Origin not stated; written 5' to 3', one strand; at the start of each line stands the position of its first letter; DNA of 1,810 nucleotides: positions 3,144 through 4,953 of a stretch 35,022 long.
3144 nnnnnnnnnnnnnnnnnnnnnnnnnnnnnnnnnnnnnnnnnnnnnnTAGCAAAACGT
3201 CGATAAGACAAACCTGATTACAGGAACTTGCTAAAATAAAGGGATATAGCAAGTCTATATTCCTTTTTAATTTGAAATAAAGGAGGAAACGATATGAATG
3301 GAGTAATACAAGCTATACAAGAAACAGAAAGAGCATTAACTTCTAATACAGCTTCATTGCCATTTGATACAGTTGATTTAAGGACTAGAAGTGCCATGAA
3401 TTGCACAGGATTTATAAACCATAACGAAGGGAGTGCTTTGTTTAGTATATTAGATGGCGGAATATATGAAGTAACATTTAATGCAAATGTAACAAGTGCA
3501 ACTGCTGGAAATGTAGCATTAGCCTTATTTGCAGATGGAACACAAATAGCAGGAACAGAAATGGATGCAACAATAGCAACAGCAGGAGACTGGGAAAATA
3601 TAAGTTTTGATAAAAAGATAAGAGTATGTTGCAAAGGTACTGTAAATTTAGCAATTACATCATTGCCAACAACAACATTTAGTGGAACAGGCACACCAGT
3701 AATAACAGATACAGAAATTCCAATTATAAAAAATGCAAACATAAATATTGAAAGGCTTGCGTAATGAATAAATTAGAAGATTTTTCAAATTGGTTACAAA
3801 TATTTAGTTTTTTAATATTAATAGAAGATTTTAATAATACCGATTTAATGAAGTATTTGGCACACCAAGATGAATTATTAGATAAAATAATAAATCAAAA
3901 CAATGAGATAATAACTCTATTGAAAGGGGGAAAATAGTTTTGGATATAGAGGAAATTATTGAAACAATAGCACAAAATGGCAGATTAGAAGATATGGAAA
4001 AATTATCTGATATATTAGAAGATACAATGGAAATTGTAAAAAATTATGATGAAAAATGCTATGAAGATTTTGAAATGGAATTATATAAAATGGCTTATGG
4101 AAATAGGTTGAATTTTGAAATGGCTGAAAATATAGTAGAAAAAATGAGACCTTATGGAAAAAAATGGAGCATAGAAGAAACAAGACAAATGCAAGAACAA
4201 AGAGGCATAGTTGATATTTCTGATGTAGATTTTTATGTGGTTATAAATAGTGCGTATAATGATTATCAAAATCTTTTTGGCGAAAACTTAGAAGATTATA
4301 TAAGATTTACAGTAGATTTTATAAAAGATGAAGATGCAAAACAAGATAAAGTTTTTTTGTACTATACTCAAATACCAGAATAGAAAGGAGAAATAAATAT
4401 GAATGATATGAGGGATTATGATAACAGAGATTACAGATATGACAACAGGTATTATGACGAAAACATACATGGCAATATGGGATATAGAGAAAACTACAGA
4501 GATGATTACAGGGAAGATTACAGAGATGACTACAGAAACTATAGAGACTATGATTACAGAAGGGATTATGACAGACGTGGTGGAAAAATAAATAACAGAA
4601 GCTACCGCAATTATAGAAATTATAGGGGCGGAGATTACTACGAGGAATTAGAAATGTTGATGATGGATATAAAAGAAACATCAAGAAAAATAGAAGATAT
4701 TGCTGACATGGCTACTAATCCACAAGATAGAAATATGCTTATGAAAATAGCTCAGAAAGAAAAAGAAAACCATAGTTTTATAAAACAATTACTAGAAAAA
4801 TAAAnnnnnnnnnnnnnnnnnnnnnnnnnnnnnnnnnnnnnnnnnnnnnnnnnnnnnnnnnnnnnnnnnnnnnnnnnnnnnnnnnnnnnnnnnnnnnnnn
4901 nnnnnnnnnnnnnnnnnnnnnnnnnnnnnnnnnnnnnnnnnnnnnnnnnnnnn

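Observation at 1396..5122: Self-contained accessory cluster of compositionally extreme proteins with a spore-surface flavour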

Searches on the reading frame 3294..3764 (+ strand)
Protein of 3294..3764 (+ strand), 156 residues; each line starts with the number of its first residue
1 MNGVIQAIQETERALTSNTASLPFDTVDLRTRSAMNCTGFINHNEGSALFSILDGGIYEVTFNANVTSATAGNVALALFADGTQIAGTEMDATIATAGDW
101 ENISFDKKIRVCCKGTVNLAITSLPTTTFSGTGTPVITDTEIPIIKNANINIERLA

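Call 5: search_protein_families(library=pfam, max_evalue=1, proteins=[window:3294-3764:+])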
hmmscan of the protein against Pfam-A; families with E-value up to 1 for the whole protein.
window:3294-3764:+ (156 aa): 2 families
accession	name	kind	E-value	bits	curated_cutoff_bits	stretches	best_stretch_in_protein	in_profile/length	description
PF18573.7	BclA_C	-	2.1e-06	28.1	38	1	29-133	22-117/128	BclA C-terminal domain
PF11340.13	DUF3142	-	0.006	17.1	30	1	66-127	23-83/202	Protein of unknown function (DUF3142)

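Call 6: search_protein_families(library=phrogs, max_evalue=0.1, proteins=[window:3294-3764:+])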
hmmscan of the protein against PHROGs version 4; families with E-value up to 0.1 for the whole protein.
window:3294-3764:+ (156 aa): 2 families
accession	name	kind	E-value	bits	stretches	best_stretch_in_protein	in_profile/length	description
phrog_20016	-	unknown function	5.3e-10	40.1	1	35-129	25-128/141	-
phrog_1096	-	unknown function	0.066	14.5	0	54-82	25-53/72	-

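Call 24: search_solved_structures(query=A1, max_evalue=1, show_alignments=1)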
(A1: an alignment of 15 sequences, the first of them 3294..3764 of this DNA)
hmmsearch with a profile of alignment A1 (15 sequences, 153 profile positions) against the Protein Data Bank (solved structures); distinct sequences matched with E-value up to 1: 0.

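Call 25: find_homologous_proteins(query=A1, max_evalue=0.001)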
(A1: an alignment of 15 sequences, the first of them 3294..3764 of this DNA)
Query A1 (15 sequences) (156 aa, profile of the alignment): 7997 proteins with E <= 0.001 among 8000 candidates; the best 120 are listed.
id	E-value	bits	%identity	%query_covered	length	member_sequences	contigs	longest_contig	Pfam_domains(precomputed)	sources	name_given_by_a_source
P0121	6.4e-67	242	90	100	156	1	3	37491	-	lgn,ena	-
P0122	9.6e-67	241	85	100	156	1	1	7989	PF18573.8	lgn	-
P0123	1.1e-66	241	89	100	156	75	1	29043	-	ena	-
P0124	1.5e-66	241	90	100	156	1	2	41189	-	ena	-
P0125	4.0e-66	239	91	100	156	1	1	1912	PF18573.8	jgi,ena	-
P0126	5.3e-66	239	89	99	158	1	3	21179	-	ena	-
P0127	5.8e-66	239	91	100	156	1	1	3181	PF18573.8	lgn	-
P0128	7.5e-66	238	92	100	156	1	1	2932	PF18573.8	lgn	-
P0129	9.0e-66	238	90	100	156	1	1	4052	PF18573.8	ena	-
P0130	9.0e-66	238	91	100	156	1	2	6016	PF18573.8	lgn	-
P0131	9.2e-66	238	81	100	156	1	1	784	-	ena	-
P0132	9.3e-66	238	79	100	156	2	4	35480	PF18573.8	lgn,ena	-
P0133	1.1e-65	238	87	100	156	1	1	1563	PF18573.8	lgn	-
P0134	1.4e-65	237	82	100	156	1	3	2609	PF18573.8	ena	-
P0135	1.4e-65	237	82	100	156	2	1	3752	-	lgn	-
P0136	1.7e-65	237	79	100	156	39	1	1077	PF18573.8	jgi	jgi:hypothetical protein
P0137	2.2e-65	237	83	100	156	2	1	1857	PF18573.8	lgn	-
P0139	2.5e-65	237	90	100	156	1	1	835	PF18573.8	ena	-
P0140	2.6e-65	237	87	100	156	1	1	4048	PF18573.8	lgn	-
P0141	2.7e-65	237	92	100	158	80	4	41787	PF18573.8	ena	-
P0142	3.1e-65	236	93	100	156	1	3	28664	PF18573.8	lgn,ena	-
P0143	3.2e-65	236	92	100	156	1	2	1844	PF18573.8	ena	-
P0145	4.1e-65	236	79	100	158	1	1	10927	PF18573.8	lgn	-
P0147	4.9e-65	236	89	99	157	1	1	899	PF18573.8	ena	-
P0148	5.0e-65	236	84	100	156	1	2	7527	PF18573.8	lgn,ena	-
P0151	5.7e-65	235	90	100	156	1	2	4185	PF18573.8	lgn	-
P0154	7.5e-65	235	90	100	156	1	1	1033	PF18573.8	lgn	-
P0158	8.8e-65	235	85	100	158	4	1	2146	PF18573.8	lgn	-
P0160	1.2e-64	234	84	100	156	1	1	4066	PF18573.8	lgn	-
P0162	1.2e-64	234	83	100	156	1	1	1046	PF18573.8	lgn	-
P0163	1.3e-64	234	82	99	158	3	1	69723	PF18573.8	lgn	-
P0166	1.5e-64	234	87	100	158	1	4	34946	PF18573.8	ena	-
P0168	1.9e-64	234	81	100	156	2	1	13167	PF18573.8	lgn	-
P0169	2.0e-64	234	85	100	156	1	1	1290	PF18573.8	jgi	-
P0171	2.6e-64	233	78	100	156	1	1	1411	PF18573.8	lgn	-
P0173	2.8e-64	233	83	100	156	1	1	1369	PF18573.8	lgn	-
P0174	2.9e-64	233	85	99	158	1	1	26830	PF18573.8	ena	-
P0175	3.0e-64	233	83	100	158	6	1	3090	PF18573.8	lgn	-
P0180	3.6e-64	233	84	100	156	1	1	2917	PF18573.8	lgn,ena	-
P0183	3.8e-64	233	80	100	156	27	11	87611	PF18573.8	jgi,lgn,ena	jgi:hypothetical protein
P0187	4.9e-64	232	79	100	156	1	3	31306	PF18573.8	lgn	-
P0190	6.0e-64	232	87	100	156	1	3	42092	PF18573.8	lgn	-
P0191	6.0e-64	232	84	100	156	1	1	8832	PF18573.8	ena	-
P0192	6.5e-64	232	79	100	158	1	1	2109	PF18573.8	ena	-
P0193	6.6e-64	232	81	100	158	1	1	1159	PF18573.8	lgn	-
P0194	7.2e-64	232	78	100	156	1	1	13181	PF18573.8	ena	-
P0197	7.7e-64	232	83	100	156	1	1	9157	PF18573.8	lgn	-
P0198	7.9e-64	232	82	100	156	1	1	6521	PF18573.8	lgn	-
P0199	8.8e-64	232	76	100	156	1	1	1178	PF18573.8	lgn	-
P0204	1.3e-63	231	80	100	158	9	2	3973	PF18573.8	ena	-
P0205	1.3e-63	231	81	100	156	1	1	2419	PF18573.8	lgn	-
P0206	1.4e-63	231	84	100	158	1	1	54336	PF18573.8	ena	-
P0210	1.6e-63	231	80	100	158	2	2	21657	PF18573.8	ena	-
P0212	1.7e-63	231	81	100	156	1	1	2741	PF18573.8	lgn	-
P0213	1.8e-63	231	81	100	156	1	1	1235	PF18573.8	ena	-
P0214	1.8e-63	231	80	100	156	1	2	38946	PF18573.8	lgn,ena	-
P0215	1.9e-63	231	81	100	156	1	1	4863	PF18573.8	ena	-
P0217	2.0e-63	230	81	100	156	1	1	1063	PF18573.8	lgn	-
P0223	2.2e-63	230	85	100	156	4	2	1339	PF18573.8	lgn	-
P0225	2.2e-63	230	78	100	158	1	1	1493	PF18573.8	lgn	-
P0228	2.4e-63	230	79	100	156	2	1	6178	PF18573.8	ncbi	-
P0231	2.7e-63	230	78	100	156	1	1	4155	PF18573.8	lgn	-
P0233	2.7e-63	230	79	100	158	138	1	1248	PF18573.8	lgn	-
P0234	2.7e-63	230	91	100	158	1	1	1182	PF18573.8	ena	-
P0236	2.9e-63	230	80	100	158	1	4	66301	PF18573.8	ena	-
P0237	3.0e-63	230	77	100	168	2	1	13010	PF18573.8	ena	-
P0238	3.0e-63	230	88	100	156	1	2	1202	PF18573.8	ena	-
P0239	3.0e-63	230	79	100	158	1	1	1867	PF18573.8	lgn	-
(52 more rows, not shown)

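Call 42: predict_structure(alignment_id=A3)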
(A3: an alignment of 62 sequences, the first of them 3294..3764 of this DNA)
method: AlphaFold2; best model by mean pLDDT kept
length: 156 residues; sequences in the alignment: 62
mean_pLDDT: 60.4   pTM: 0.52
mean pLDDT of the five models: 60.4, 58.8, 57.3, 56.1, 55.8
residues with pLDDT >= 90: 0; 70-90: 58; 50-70: 51; < 50: 47
segments of 3 or more residues with pLDDT < 50: 1-46
pLDDT, mean of each block of 10 residues (from residue 1): 42 39 41 32 46 68 74 74 76 75 80 66 61 60 66 70
secondary structure, 60 per line:
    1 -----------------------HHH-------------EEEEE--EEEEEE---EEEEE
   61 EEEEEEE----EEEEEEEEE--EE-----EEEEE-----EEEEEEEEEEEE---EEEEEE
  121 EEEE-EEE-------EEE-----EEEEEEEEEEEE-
elements in order: E40-44 E47-52 E56-67 E72-80 E90-94 E100-111 E115-124 E126-128 E136-138 E144-155

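Call 46: fold_search(model_id=the predicted structure, library=pdb)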
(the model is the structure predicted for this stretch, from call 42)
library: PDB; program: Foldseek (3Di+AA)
matches with E <= 10: 1910; with E <= 0.001: 65
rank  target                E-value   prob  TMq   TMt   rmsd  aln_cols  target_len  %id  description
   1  8xcj_F                4.0e-05  1.00  0.45  0.20  12.5       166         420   11  Open State of central tail fiber of bacteriophage lambda upon binding to LamB (gpJ713-LamB complex) (released 2024-05-01)
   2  1pk6_C                6.1e-05  1.00  0.45  0.53   7.8       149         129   11  Globular Head of the Complement System Protein C1q (released 2003-10-21)
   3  8xck_F                6.4e-05  1.00  0.44  0.26  13.1       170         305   11  Closed state of central tail fiber of bacteriophage lambda (released 2024-05-01)
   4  3twi_A                8.3e-05  1.00  0.46  0.52   9.4       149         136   17  Variable Lymphocyte Receptor Recognition of the Immunodominant Glycoprotein of Bacillus anthracis Spores (released 2012-03-14)
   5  3tyj                  8.3e-05  1.00  0.42  0.47   8.8       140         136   19  Bacillus collagen-like protein of anthracis P159S mutant (released 2012-03-14)
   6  6d3n                  1.1e-04  1.00  0.52  0.57   5.2       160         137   11  Crystal structure of h4-1BB ligand (released 2018-05-09)
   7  6mge_B                1.6e-04  1.00  0.47  0.48   4.4       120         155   11  Structure of human 4-1BBL (released 2018-11-21)
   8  6fib_A                1.8e-04  1.00  0.47  0.50   4.3       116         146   11  Structure of human 4-1BB ligand (released 2019-03-13)
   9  2z5w                  1.9e-04  1.00  0.42  0.47   9.1       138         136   20  tBclA, a recombinant spore surface protein from Bacillus anthracis (released 2008-04-22)
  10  6cpr_A                2.1e-04  1.00  0.45  0.46   6.1       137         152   12  Crystal structure of 4-1BBL/4-1BB complex in C2 space group (released 2018-05-09)
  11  4ht1_T                2.2e-04  1.00  0.46  0.54   3.3       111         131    9  Human TWEAK in complex with the Fab fragment of a neutralizing antibody (released 2013-06-12)
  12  1wck                  2.2e-04  1.00  0.42  0.47   9.4       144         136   19  Crystal structure of the C-terminal domain of BclA, the major antigen of the exosporium of the Bacillus anthracis spore. (released 2005-10-25)
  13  2r6q                  2.3e-04  1.00  0.42  0.46   9.1       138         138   20  Crystal Structure of BclA-island Construct (released 2009-03-10)
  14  2jg8_C                2.4e-04  1.00  0.45  0.52   7.8       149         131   11  Crystallographic structure of human C1q globular heads complexed to phosphatidyl-serine (released 2008-02-19)
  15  6mgp_C                2.5e-04  1.00  0.47  0.48   4.3       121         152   11  Structure of human 4-1BB / 4-1BBL complex (released 2018-11-14)
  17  6a3v_A                2.7e-04  1.00  0.49  0.51   5.5       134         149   10  Complex structure of human 4-1BB and 4-1BBL (released 2018-10-10)
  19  6cu0_E                3.2e-04  1.00  0.49  0.53   5.1       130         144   10  Crystal structure of 4-1BBL/4-1BB (C121S) complex in P21 space group (released 2018-05-09)
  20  6cu0_B                3.2e-04  1.00  0.50  0.52   5.1       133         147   10  Crystal structure of 4-1BBL/4-1BB (C121S) complex in P21 space group (released 2018-05-09)
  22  6mgp_A                3.7e-04  1.00  0.47  0.49   5.3       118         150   11  Structure of human 4-1BB / 4-1BBL complex (released 2018-11-14)
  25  6cu0_C                3.9e-04  1.00  0.48  0.50   4.0       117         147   10  Crystal structure of 4-1BBL/4-1BB (C121S) complex in P21 space group (released 2018-05-09)
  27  6bwv_B                4.1e-04  1.00  0.47  0.50   5.2       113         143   10  Crystal Structure of the 4-1BB/4-1BBL Complex (released 2018-05-09)
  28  6a3v_E                4.1e-04  1.00  0.49  0.51   5.6       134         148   10  Complex structure of human 4-1BB and 4-1BBL (released 2018-10-10)
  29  6cpr_C                4.1e-04  1.00  0.41  0.43   7.4       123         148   11  Crystal structure of 4-1BBL/4-1BB complex in C2 space group (released 2018-05-09)
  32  6mgp_B                4.8e-04  1.00  0.48  0.49   4.3       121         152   11  Structure of human 4-1BB / 4-1BBL complex (released 2018-11-14)
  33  6cu0_A                4.8e-04  1.00  0.49  0.50   5.6       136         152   10  Crystal structure of 4-1BBL/4-1BB (C121S) complex in P21 space group (released 2018-05-09)
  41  6cu0_F                5.7e-04  1.00  0.47  0.48   4.5       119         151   11  Crystal structure of 4-1BBL/4-1BB (C121S) complex in P21 space group (released 2018-05-09)
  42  6a3v_C                5.7e-04  1.00  0.49  0.51   5.5       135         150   10  Complex structure of human 4-1BB and 4-1BBL (released 2018-10-10)
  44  6a3v_G                6.3e-04  1.00  0.40  0.41   4.6       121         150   12  Complex structure of human 4-1BB and 4-1BBL (released 2018-10-10)
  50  6a3v_I                7.0e-04  1.00  0.42  0.44   8.2       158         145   14  Complex structure of human 4-1BB and 4-1BBL (released 2018-10-10)
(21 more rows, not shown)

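Call 58: search_protein_families(library=ncbifam, max_evalue=1, proteins=[window:3294-3764:+])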
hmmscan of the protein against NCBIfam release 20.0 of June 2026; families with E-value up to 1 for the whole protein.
window:3294-3764:+ (156 aa): 0 families

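Call 59: search_protein_families(library=padloc, max_evalue=0.1, proteins=[window:3294-3764:+])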
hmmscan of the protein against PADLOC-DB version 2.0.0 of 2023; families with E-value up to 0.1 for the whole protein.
window:3294-3764:+ (156 aa): 0 families

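Call 66: fold_search(model_id=the predicted structure, library=viral)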
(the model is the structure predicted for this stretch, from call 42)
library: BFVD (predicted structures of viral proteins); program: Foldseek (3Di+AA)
matches with E <= 10: 1924; with E <= 0.001: 265
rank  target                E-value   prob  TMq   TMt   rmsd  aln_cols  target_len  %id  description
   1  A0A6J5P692            8.0e-07  1.00  0.53  0.43  16.7       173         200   13  Collagen triple helix repeat [uncultured Caudovirales phage]
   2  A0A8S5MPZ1            1.2e-06  1.00  0.54  0.63   7.3       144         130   17  Uncharacterized protein [Podoviridae sp. ctoqT5]
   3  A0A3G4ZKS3            1.3e-06  1.00  0.49  0.56   9.6       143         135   16  Uncharacterized protein [Terrestrivirus sp.]
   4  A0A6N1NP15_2          1.6e-06  1.00  0.49  0.12  16.7       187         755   12  Collagen-like protein [Tupanvirus deep ocean]
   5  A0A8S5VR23            1.8e-06  1.00  0.55  0.62   8.0       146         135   17  (no name in the UniProt tables at hand)
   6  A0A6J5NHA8            1.9e-06  1.00  0.51  0.14  11.3       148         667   13  Collagen triple helix repeat [uncultured Caudovirales phage]
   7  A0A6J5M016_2          2.4e-06  1.00  0.42  0.10  17.8       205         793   15  Peptidase S74 domain-containing protein [uncultured Caudovirales phage]
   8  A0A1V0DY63            2.6e-06  1.00  0.56  0.15  10.0       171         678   12  Uncharacterized protein [Dinoroseobacter phage vB_DshS-R5C]
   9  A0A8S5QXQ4            2.8e-06  1.00  0.46  0.47   8.0       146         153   20  Uncharacterized protein [Siphoviridae sp. ct9lR64]
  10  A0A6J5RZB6            3.2e-06  1.00  0.49  0.06  12.7       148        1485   18  Uncharacterized protein [uncultured Caudovirales phage]
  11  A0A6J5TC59            3.7e-06  1.00  0.45  0.38  13.6       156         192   12  Uncharacterized protein [uncultured Caudovirales phage]
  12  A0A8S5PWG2            4.1e-06  1.00  0.54  0.61   7.6       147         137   19  Uncharacterized protein [Myoviridae sp. ctWiL39]
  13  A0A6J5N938            4.1e-06  1.00  0.50  0.07  12.3       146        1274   15  Trimeric autotransporter adhesin YadA-like head domain-containing protein [uncultured Caudovirales phage]
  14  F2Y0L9                4.4e-06  1.00  0.52  0.12   3.9       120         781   18  (no name in the UniProt tables at hand)
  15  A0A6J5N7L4            4.4e-06  1.00  0.50  0.40  13.1       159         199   13  Uncharacterized protein [uncultured Caudovirales phage]
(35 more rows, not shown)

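Call 88: search_protein_families(library=pfam, alignment_id=A1, max_evalue=1)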
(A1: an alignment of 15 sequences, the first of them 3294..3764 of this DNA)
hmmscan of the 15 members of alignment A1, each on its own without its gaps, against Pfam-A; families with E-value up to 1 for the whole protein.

A. member 1, window:3294-3764:+ (156 aa): 2 families
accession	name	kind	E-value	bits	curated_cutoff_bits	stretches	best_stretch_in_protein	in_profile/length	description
PF18573.7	BclA_C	-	2.1e-06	28.1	38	1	29-133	22-117/128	BclA C-terminal domain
PF11340.13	DUF3142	-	0.006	17.1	30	1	66-127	23-83/202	Protein of unknown function (DUF3142)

B. families by the number of members that match (of 15 scanned): 11 families
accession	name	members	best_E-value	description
PF18573.7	BclA_C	9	2.1e-06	BclA C-terminal domain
PF11340.13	DUF3142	2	0.006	Protein of unknown function (DUF3142)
PF18200.7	Big_11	1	0.039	Bacterial Ig-like domain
PF12073.14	DUF3553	1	0.039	Protein of unknown function (DUF3553)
PF04191.18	PEMT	1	0.081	Phospholipid methyltransferase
PF03076.19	GP3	1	0.12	Equine arteritis virus GP3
PF01744.25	GLTT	1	0.13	GLTT repeat (6 copies)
PF17941.7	PP_kinase_C_1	1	0.13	Polyphosphate kinase C-terminal domain 1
PF12866.13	DUF3823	1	0.15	Protein of unknown function (DUF3823) N-terminal domain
PF25103.1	DUF7811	1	0.19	Domain of unknown function (DUF7811)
PF03473.23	MOSC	1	0.46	MOSC domain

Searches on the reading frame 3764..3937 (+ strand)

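Call 5: search_protein_families(library=pfam, max_evalue=1, proteins=[window:3764-3937:+])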
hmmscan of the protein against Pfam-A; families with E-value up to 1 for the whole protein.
window:3764-3937:+ (57 aa): 1 family
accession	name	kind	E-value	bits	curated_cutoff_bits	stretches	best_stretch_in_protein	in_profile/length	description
PF23195.1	UBQLN1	-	0.023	14.8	27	1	23-53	15-45/70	Ubiquilin-1-like domain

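Call 6: search_protein_families(library=phrogs, max_evalue=0.1, proteins=[window:3764-3937:+])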
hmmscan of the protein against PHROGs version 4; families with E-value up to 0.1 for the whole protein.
window:3764-3937:+ (57 aa): 1 family
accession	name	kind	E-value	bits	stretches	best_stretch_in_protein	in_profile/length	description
phrog_5375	-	unknown function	0.012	16.6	1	32-54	132-157/164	-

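Call 58: search_protein_families(library=ncbifam, max_evalue=1, proteins=[window:3764-3937:+])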
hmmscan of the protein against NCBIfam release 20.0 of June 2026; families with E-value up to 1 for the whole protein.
window:3764-3937:+ (57 aa): 0 families

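Call 59: search_protein_families(library=padloc, max_evalue=0.1, proteins=[window:3764-3937:+])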
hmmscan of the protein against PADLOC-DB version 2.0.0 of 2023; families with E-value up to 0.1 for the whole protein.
window:3764-3937:+ (57 aa): 0 families

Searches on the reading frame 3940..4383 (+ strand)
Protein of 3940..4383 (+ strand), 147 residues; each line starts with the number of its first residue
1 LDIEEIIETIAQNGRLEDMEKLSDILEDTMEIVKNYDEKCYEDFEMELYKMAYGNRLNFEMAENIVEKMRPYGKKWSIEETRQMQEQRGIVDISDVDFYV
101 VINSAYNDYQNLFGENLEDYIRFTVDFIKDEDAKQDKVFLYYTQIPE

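Call 5: search_protein_families(library=pfam, max_evalue=1, proteins=[window:3940-4383:+])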
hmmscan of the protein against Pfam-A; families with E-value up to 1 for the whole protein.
window:3940-4383:+ (147 aa): 3 families
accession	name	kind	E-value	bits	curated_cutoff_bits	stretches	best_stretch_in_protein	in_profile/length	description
PF25223.1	DUF7841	-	9.3e-14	52.1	25.2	1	46-142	4-113/114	Domain of unknown function (DUF7841)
PF14490.11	HHH_RecD2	-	0.029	14.7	27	1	29-69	22-63/92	ATP-dependent RecD2 DNA helicase HHH domain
PF07729.17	FCD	-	0.23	12.3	24.3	1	5-80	12-90/125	FCD domain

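Call 6: search_protein_families(library=phrogs, max_evalue=0.1, proteins=[window:3940-4383:+])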
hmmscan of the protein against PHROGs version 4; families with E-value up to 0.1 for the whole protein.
window:3940-4383:+ (147 aa): 1 family
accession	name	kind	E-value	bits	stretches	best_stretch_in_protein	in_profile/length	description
phrog_5415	-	unknown function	0.038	15.1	0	79-109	14-43/76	-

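Call 58: search_protein_families(library=ncbifam, max_evalue=1, proteins=[window:3940-4383:+])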
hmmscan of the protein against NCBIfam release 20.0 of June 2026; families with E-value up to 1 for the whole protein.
window:3940-4383:+ (147 aa): 1 family
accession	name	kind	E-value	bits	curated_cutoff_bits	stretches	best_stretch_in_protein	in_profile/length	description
TIGR00150.1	T6A_YjeE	equivalog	0.023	14.6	60.1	1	26-93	53-120/135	tRNA (adenosine(37)-N6)-threonylcarbamoyltransferase complex ATPase subunit type 1 TsaE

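Call 59: search_protein_families(library=padloc, max_evalue=0.1, proteins=[window:3940-4383:+])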
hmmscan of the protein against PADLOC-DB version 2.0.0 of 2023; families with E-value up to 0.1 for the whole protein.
window:3940-4383:+ (147 aa): 0 families

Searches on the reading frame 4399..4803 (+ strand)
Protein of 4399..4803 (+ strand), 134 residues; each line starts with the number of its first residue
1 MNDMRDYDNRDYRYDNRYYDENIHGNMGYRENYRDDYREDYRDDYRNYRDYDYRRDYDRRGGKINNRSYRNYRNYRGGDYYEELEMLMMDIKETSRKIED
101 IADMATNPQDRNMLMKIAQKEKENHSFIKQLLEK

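Call 5: search_protein_families(library=pfam, max_evalue=1, proteins=[window:4399-4803:+])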
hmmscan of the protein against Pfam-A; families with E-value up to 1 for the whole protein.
window:4399-4803:+ (134 aa): 0 families

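Call 6: search_protein_families(library=phrogs, max_evalue=0.1, proteins=[window:4399-4803:+])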
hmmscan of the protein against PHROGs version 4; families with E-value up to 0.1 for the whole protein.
window:4399-4803:+ (134 aa): 0 families

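Call 58: search_protein_families(library=ncbifam, max_evalue=1, proteins=[window:4399-4803:+])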
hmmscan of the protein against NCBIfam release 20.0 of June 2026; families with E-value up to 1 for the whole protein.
window:4399-4803:+ (134 aa): 0 families

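Call 59: search_protein_families(library=padloc, max_evalue=0.1, proteins=[window:4399-4803:+])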
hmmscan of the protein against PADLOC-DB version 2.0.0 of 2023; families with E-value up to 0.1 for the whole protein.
window:4399-4803:+ (134 aa): 0 families
